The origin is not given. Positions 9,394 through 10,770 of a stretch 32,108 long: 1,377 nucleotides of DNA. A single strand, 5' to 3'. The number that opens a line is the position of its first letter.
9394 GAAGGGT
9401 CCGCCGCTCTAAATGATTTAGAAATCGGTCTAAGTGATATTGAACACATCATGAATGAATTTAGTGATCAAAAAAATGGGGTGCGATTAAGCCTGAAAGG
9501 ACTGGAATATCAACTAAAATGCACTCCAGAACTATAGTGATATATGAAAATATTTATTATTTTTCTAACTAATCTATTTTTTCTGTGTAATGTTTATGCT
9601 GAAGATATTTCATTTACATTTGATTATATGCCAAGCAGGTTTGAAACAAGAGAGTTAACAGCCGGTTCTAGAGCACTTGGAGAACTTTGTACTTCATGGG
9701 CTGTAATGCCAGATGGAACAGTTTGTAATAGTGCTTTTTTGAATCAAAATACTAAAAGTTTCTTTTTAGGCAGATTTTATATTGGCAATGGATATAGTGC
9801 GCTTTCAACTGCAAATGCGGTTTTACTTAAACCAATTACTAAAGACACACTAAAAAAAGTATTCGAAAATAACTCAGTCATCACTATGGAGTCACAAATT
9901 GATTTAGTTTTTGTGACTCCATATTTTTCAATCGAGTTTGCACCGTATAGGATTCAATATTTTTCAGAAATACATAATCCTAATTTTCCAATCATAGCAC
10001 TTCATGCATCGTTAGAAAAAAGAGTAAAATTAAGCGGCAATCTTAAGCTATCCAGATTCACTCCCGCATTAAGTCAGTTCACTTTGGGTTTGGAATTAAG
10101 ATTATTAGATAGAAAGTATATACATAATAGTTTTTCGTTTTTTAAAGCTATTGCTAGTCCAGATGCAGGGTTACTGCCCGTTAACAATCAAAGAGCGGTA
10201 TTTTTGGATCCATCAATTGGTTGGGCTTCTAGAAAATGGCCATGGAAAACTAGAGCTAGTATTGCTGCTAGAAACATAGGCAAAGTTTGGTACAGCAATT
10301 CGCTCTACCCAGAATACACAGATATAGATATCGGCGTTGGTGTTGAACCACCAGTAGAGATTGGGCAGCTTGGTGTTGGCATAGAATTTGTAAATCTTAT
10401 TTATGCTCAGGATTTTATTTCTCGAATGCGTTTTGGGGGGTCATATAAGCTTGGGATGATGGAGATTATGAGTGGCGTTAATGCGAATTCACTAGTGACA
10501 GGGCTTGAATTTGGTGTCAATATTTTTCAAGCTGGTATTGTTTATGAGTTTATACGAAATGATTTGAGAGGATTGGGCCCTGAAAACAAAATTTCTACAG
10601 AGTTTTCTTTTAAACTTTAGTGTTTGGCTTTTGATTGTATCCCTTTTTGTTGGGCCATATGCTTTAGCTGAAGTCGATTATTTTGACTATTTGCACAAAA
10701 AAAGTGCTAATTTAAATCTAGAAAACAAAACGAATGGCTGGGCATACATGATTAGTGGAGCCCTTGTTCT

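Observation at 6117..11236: Seven-gene operon of exclusively exported proteins with no recognisable family: candidate novel envelope system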

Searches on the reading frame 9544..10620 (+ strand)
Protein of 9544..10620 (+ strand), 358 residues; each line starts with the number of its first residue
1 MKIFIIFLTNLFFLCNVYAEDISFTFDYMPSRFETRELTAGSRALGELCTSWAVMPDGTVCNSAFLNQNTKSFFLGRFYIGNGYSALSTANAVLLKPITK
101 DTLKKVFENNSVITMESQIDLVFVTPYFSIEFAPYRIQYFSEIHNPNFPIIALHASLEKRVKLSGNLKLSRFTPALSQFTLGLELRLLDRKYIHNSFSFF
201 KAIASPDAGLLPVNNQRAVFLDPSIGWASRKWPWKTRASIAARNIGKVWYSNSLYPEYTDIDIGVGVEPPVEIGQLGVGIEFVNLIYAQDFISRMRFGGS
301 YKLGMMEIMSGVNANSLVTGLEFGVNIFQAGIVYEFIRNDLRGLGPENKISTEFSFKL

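Call 3: search_protein_families(library=pfam, proteins=[window:9544-10620:+], max_evalue=1)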
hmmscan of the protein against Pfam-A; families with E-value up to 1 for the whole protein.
window:9544-10620:+ (358 aa): 0 families

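Call 4: search_protein_families(library=ncbifam, proteins=[window:9544-10620:+], max_evalue=1)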
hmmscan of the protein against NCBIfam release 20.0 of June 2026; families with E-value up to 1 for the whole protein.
window:9544-10620:+ (358 aa): 0 families

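Call 6: find_encoding_contigs(protein=window:9544-10620:+, flank=10000, max_places=6)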
Protein window:9544-10620:+ (358 aa): no gene with exactly this product is on record in the collection.

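Call 7: find_homologous_proteins(query=window:9544-10617:+)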
Query window:9544-10617:+ (358 aa): 40 proteins with E <= 0.001 among 3785 candidates.
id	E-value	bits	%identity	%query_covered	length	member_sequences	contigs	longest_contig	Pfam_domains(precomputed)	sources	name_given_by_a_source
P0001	3.7e-238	807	100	100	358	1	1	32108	-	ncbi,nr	ncbi:MAG: hypothetical protein HY843_02845 [Bdellovibrio sp.]|nr:hypothetical protein [Bdellovibrio 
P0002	5.5e-113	396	49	96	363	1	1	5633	-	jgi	jgi:hypothetical protein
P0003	3.0e-111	390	53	92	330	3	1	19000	-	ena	-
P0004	5.0e-106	373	53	85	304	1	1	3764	-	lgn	-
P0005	1.5e-104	368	49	94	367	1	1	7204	-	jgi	jgi:hypothetical protein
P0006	4.0e-104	367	47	95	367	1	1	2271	-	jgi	jgi:hypothetical protein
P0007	1.1e-103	365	48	94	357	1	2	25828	PF11751.15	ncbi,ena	-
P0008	1.8e-103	364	47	94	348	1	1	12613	-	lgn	-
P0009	2.4e-103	364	46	99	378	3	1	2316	-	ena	-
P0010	2.1e-102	361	45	100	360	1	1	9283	-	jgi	jgi:hypothetical protein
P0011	6.9e-101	356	48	94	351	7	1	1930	-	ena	-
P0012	2.2e-100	354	44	96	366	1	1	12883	-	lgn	-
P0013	4.8e-100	353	47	95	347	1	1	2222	-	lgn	-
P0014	5.1e-100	353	46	97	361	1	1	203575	-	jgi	-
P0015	8.6e-100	352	47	94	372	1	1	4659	-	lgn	-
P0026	1.7e-96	342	44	100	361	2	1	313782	-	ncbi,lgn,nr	ncbi:MAG: hypothetical protein JST04_11685 [Bdellovibrionales bacterium]|nr:hypothetical protein [Bd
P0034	2.1e-90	321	41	97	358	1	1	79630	-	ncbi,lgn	-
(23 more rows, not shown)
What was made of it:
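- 9544..10620 (+): F: outer-membrane 14-strand beta-barrel (358 aa) of the FadL/TodX/PorV/BamG fold class. Its N-terminal segment is highly conserved and disulfide-containing (C49/C61, family motif C-x11-C-N-P-A). Its C-terminus ends in L or I, not an aromatic residue. There are 40 homologues at 41-53% identity (call 7).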

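Call 8: find_encoding_contigs(protein=P0026, flank=8000, max_places=2)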
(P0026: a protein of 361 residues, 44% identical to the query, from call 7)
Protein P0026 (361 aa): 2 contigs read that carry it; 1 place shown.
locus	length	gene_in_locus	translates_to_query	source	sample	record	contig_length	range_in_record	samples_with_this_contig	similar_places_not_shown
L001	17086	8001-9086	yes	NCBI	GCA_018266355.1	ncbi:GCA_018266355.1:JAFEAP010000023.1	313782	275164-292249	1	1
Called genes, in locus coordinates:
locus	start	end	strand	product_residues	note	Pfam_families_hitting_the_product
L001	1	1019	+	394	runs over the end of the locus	-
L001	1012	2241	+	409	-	PF04443:LuxE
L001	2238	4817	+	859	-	PF05893:LuxC, PF00501:AMP-binding (weak)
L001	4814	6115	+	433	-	PF00501:AMP-binding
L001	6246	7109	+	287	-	-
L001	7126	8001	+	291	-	-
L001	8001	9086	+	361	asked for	-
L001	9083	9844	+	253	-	-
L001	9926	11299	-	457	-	-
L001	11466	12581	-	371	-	-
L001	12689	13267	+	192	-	PF00515:TPR_1 (faint), PF07719:TPR_2 (faint), PF13176:TPR_7 (faint), PF13181:TPR_8 (faint), PF13428:TPR_14 (faint), PF13431:TPR_17 (faint), PF13432:TPR_16 (faint), PF13424:TPR_12 (weak), +1 more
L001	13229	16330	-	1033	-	PF00873:ACR_tran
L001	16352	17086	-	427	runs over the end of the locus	PF02321:OEP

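Call 9: find_encoding_contigs(protein=P0014, flank=8000, max_places=2)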
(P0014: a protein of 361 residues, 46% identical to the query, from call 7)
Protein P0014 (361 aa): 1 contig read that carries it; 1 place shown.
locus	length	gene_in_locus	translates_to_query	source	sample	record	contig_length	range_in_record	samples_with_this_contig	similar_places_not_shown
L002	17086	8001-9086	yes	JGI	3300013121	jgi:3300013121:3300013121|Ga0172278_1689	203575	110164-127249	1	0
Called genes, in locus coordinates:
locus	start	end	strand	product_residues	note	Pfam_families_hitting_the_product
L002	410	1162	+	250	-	-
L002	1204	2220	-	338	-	-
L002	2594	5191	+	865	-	PF02369:Big_1, PF07953:Toxin_R_bind_N (faint), PF13385:Laminin_G_3, PF00054:Laminin_G_1 (faint), PF02210:Laminin_G_2 (faint), PF13385:Laminin_G_3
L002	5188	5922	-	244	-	PF00072:Response_reg, PF00486:Trans_reg_C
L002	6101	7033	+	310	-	-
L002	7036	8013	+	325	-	-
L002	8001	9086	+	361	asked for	-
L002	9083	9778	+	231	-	-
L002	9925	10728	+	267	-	PF00089:Trypsin, PF13365:Trypsin_2 (weak)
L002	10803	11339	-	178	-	-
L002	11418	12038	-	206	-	-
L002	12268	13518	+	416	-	-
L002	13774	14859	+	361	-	PF00487:FA_desaturase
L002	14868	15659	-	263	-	-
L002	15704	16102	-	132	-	PF02675:AdoMet_dc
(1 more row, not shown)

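Call 10: find_encoding_contigs(protein=P0034, flank=8000, max_places=2)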
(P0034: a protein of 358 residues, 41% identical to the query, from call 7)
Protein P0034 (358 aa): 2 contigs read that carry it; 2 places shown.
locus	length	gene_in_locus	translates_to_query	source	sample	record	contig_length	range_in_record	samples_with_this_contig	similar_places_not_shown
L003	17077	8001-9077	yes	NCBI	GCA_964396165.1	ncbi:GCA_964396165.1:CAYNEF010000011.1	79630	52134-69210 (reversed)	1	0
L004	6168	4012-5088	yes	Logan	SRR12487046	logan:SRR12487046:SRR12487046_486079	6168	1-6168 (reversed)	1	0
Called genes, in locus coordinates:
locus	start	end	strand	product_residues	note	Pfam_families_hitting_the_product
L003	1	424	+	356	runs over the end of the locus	PF00005:ABC_tran, PF13304:AAA_21 (faint), PF08402:TOBE_2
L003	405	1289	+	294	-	PF00528:BPD_transp_1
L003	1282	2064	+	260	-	PF00528:BPD_transp_1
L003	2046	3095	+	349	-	PF01547:SBP_bac_1, PF13531:SBP_bac_11, PF13416:SBP_bac_8, PF13343:SBP_bac_6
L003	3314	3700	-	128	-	-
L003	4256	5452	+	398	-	-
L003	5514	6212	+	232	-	PF26324:HopBF1_kinase (faint)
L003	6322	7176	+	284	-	-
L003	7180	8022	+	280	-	-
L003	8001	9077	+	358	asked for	-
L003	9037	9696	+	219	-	-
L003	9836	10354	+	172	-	PF00578:AhpC-TSA, PF08534:Redoxin, PF13905:Thioredoxin_8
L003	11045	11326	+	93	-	PF06127:Mpo1-like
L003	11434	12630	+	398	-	PF13385:Laminin_G_3 (weak)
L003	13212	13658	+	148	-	PF02525:Flavodoxin_2, PF03358:FMN_red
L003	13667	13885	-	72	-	PF12441:CopG_antitoxin (weak), PF14384:BrnA_antitoxin (weak)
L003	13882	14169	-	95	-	PF04365:BrnT_toxin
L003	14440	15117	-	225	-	-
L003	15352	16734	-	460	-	PF07588:DUF1554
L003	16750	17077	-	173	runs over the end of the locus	-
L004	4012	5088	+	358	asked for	-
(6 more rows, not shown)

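Call 15: search_protein_families(library=pfam, alignment_id=A1, max_evalue=0.1)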
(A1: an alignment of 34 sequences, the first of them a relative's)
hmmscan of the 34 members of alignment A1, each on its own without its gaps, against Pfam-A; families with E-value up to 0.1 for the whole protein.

A. member 1, P0001 (358 aa): 0 families

B. families by the number of members that match (of 34 scanned): 2 families
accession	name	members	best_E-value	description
PF11751.14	PorP_SprF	10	5.2e-06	Type IX secretion system membrane protein PorP/SprF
PF00221.24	Lyase_aromatic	1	0.029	Aromatic amino acid lyase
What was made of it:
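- On Slam / type 11 secretion (DUF560): No DUF560/SlipAM Pfam hit for E or F (calls 3, 15).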

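Call 18: find_related_loci(query=A1, collection=genome_contigs, flank=7000)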
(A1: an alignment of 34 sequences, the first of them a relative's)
Query A1 (358 aa) in genome_contigs; peptide patterns used: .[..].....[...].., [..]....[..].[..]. (x = any residue, [..] = any of these).
46 stretches matched a pattern; 13 encode a relative of the query (tblastn E <= 1e-3); 13 distinct loci.
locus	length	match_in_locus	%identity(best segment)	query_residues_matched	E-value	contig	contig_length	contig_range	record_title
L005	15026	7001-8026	51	17-358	2e-120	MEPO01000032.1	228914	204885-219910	MAG: Bdellovibrionales bacterium GWA1_52_35 gwa1_scaffold_7, whole genome shotgun sequence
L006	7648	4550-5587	46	16-358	6e-114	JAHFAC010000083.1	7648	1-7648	MAG: Bacteriovoracaceae bacterium isolate nzgw166 NODE_16618_length_7649_cov_2.290781, whole genome shotgun sequence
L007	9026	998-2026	48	16-358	4e-111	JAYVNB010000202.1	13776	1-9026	MAG: Bacteriovoracaceae bacterium isolate GL65_DN_concoct_128 GL65_DN_concoct_128_201, whole genome shotgun sequence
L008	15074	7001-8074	44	1-358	3e-103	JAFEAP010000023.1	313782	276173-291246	MAG: Bdellovibrionales bacterium isolate SZAS-2 CK_MAG-98__23__length-313782, whole genome shotgun sequence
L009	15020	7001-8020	44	19-358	5e-101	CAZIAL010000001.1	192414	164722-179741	MAG TPA_asm: uncultured Bacteriovoracaceae bacterium isolate SRP329715_co2_37 genome assembly, contig: NODE_117_length_1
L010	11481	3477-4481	44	25-358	1e-98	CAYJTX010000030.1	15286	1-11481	MAG TPA_asm: uncultured Bacteriovoracaceae bacterium isolate ERP125453_co1_289 genome assembly, contig: NODE_4028_length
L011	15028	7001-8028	49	17-358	2e-98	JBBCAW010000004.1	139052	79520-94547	Bdellovibrionota bacterium FG-1 24155C00004.1, whole genome shotgun sequence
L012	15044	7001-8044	41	11-358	1e-96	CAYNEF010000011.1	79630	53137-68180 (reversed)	MAG TPA_asm: uncultured Pseudobdellovibrionaceae bacterium isolate SRP278252_co1_294 genome assembly, contig: NODE_343_l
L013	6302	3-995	44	30-358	5e-92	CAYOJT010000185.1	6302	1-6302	MAG TPA_asm: uncultured Bacteriovoracaceae bacterium isolate SRP189682_co1_492 genome assembly, contig: NODE_34113_lengt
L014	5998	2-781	38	99-358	2e-66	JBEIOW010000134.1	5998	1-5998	MAG: Bacteriovoracaceae bacterium isolate Sample-106-S6-bin-27 Sample_106_S6-bin_27-k141_2422182, whole genome shotgun s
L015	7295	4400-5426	48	18-358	2e-89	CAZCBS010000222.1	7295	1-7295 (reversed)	MAG TPA_asm: uncultured Bacteriovoracaceae bacterium isolate binchicken_co185_82 genome assembly, contig: NODE_19717_len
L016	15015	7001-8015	47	18-358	2e-92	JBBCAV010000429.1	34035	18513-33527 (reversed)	Bdellovibrionota bacterium FG-2 24156C00429.1, whole genome shotgun sequence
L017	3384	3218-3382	55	26-80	6e-14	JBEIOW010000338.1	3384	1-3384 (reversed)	MAG: Bacteriovoracaceae bacterium isolate Sample-106-S6-bin-27 Sample_106_S6-bin_27-k141_1143894, whole genome shotgun s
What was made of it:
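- On PorP/SprF (T9SS) family, PF11751: The organisms are Bdellovibrionota (call 18).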

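Call 20: predict_structure(alignment_id=A1)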
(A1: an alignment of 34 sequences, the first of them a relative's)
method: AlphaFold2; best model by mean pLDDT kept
length: 358 residues; sequences in the alignment: 34
mean_pLDDT: 85.7   pTM: 0.81
mean pLDDT of the five models: 85.7, 84.1, 83.1, 82.7, 79.2
residues with pLDDT >= 90: 212; 70-90: 86; 50-70: 48; < 50: 12
segments of 3 or more residues with pLDDT < 50: 14-24
pLDDT, mean of each block of 10 residues (from residue 1): 61 47 57 84 93 92 94 95 68 68 70 86 97 93 74 90 97 96 97 84 70 91 96 94 96 88 97 96 93 95 96 93 92 85 70 93
secondary structure, 60 per line:
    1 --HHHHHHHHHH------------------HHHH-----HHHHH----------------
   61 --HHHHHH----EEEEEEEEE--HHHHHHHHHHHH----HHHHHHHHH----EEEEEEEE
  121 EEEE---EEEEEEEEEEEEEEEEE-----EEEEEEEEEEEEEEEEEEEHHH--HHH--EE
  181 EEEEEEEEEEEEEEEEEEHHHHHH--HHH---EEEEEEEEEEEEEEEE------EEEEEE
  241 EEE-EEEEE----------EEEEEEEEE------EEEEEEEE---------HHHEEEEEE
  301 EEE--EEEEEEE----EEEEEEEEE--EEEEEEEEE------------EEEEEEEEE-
elements in order: H3-12 H31-34 H40-44 H63-68 E73-81 H84-95 H100-108 E113-124 E128-144 E150-168 E179-198 H199-204 E213-228 E235-243 E245-249 E260-268 E275-282 E295-303 E306-312 E317-325 E328-336 E349-357
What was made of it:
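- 9544..10620 (+): AF2 gives pLDDT 85.7, pTM 0.81 and 14 strands (call 20).
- On FadL/TodX outer-membrane channel family: The AF2 model has 14 strands by DSSP, pLDDT 85.7 (call 20).
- Checked: F is a signal-peptide barrel: AF2 pLDDT 85.7, 14 strands (call 20).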

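Call 22: fold_search(model_id=the predicted structure, library=pdb)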
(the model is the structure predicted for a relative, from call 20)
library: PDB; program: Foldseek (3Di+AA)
matches with E <= 10: 854; with E <= 0.001: 142
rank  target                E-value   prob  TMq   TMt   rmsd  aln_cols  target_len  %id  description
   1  8gl6_F                3.3e-08  1.00  0.55  0.54   7.6       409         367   12  The Type 9 Secretion System in vitro assembled, RemA-CTD substrate bound complex (released 2024-01-31)
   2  3bs0_A                7.3e-08  1.00  0.46  0.41  10.8       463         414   11  Crystal structure of the P. putida toluene transporter TodX (released 2008-06-10)
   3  3brz                  1.3e-06  1.00  0.45  0.41  12.2       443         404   12  Crystal structure of the Pseudomonas putida toluene transporter TodX (released 2008-06-10)
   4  3dwn_A                1.7e-06  1.00  0.34  0.30  18.1       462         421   11  Crystal structure of the long-chain fatty acid transporter FadL mutant A77E/S100R (released 2008-12-16)
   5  2r4n_A                2.7e-06  1.00  0.31  0.27  22.4       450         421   10  Crystal structure of the long-chain fatty acid transporter FadL mutant N33A (released 2008-09-16)
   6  2x9k                  2.8e-06  1.00  0.45  0.56   7.0       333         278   11  Structure of a E.coli porin (released 2011-01-26)
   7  9oqa                  2.8e-06  1.00  0.30  0.20  11.5       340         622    7  Cryo-EM structure of AaaA, a Pseudomonas Aeruginosa autotransporter (released 2025-08-13)
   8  2r4p_A                2.8e-06  1.00  0.30  0.27  19.2       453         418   11  Crystal structure of the long-chain fatty acid transporter FadL mutant G212E (released 2008-09-16)
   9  6wil                  4.6e-06  1.00  0.37  0.28   9.7       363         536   11  CdiB from Acinetobacter baumannii (released 2020-11-04)
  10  6h3i_F                4.9e-06  1.00  0.55  0.57   6.9       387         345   12  Structural snapshots of the Type 9 protein translocon (released 2018-11-07)
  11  9hiv_F                4.9e-06  1.00  0.44  0.39  10.3       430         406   10  BamADG components of the Bacteroides thetaiotaomicron BAM machinery (released 2025-08-27)
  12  6z38                  5.7e-06  1.00  0.48  0.43  11.9       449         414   11  TodX deltaS2S3 mutant monoaromatic hydrocarbon channel (released 2020-11-04)
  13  3kvn_X                7.1e-06  1.00  0.32  0.20  12.8       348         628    6  Crystal structure of the full-length autotransporter EstA from Pseudomonas aeruginosa (released 2010-01-26)
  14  3kvn_A                7.9e-06  1.00  0.31  0.20  12.8       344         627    7  Crystal structure of the full-length autotransporter EstA from Pseudomonas aeruginosa (released 2010-01-26)
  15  9hjm_F                9.8e-06  1.00  0.47  0.44  10.8       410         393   11  Porphyromonas gingivalis BAM complex (released 2025-11-19)
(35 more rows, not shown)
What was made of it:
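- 9544..10620 (+): Best Foldseek PDB hits are T9SS chain 8gl6_F/6h3i_F (TM 0.55), then TodX, FadL and Bacteroidota BAM barrels (call 22).
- On FadL/TodX outer-membrane channel family: Foldseek gives probability 1.0 to TodX and FadL (call 22).
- Closest known: FadL/TodX family of outer-membrane hydrophobic-compound channels. Same: Foldseek gives probability 1.0 to TodX (3bs0) and FadL (call 22).
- F fold: calls 20 and 22. The best structural hits are the T9SS translocon chain 8gl6_F/6h3i_F and the FadL-like barrels of Bacteroidota BAM complexes (call 22).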

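Call 49: search_solved_structures(query=A1, max_evalue=10, show_alignments=3)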
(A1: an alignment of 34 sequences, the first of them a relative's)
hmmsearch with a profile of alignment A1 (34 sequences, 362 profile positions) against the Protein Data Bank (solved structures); distinct sequences matched with E-value up to 10: 1.
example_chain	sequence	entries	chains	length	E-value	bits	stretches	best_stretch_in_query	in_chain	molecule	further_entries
6zu5_LO0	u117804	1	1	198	0.92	11.4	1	15-54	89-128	uL13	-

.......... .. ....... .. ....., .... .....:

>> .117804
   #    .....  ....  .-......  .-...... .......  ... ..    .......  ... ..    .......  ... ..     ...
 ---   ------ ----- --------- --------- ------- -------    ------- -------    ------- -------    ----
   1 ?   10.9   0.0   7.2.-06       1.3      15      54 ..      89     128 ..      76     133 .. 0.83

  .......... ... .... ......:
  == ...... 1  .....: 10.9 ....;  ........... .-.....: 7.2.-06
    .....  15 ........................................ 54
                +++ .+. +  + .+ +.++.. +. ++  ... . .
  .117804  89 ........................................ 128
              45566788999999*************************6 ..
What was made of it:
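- On FadL/TodX outer-membrane channel family: No PDB sequence hit at E<=10 (call 49).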

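Call 64: search_protein_families(library=pfam, proteins=[P0007, P0026, P0014, P0034], max_evalue=1)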
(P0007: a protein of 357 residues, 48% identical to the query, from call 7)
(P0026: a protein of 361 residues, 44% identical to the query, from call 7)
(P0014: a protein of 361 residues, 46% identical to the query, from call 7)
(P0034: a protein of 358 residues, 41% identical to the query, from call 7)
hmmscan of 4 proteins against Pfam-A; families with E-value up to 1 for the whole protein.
P0007 (357 aa): 1 family
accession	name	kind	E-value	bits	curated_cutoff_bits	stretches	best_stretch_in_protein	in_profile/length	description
PF11751.14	PorP_SprF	-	5.2e-06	26.6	22.3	1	290-355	218-271/273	Type IX secretion system membrane protein PorP/SprF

P0026 (361 aa): 0 families

P0014 (361 aa): 0 families

P0034 (358 aa): 1 family
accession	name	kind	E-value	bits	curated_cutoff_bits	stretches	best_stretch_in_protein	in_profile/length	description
PF14465.12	NFRKB_winged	-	0.23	12.2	22.2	1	172-239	22-88/103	NFRKB Winged Helix-like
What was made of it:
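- On PorP/SprF (T9SS) family, PF11751: The best is 26.6 bits against a cut-off of 22.3, but it covers only profile positions 218-271 of 273 (calls 15, 64).
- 10 of 34 F-family members hit Pfam PorP_SprF, with a best score of 26.6 bits against a cut-off of 22.3 (calls 15, 64). The PorP_SprF match covers only the last ~65 residues, and the window's own F does not hit it (calls 3, 64).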
